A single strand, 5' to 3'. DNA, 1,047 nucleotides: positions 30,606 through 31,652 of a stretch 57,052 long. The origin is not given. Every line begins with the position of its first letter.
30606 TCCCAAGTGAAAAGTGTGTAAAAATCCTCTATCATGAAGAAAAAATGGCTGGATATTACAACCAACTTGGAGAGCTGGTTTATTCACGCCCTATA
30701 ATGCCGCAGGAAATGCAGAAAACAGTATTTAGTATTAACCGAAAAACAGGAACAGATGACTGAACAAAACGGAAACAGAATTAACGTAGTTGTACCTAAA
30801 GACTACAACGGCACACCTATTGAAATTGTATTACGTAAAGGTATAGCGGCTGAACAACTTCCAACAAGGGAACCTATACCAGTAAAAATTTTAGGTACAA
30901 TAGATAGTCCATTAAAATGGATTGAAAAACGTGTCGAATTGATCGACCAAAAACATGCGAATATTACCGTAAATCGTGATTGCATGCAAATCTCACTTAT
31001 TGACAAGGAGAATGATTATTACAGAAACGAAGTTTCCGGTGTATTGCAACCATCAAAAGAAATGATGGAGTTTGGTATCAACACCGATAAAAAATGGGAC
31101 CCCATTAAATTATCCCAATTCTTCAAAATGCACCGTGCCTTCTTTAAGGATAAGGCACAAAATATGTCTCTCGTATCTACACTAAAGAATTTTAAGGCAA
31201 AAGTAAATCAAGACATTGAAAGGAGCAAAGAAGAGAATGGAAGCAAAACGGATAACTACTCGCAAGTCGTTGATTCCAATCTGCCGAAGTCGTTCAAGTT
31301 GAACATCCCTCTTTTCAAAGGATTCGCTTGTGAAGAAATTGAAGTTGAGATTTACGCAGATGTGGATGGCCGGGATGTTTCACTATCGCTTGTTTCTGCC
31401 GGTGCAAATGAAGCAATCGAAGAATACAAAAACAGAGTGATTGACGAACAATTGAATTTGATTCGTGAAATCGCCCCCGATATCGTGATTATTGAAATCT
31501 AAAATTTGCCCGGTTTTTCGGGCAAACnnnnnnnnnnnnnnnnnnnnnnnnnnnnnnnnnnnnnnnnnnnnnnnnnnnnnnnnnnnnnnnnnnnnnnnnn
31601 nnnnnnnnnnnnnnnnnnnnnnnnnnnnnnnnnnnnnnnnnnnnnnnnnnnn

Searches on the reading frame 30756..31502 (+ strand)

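Call 35: search_protein_families(library=phrogs, proteins=[window:30756-31502:+], max_evalue=0.00001)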
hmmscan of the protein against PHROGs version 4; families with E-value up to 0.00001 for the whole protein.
window:30756-31502:+ (248 aa): 1 family
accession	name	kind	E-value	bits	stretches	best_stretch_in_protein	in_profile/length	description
phrog_11501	-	unknown function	3.7e-103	345.1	1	4-248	3-249/249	-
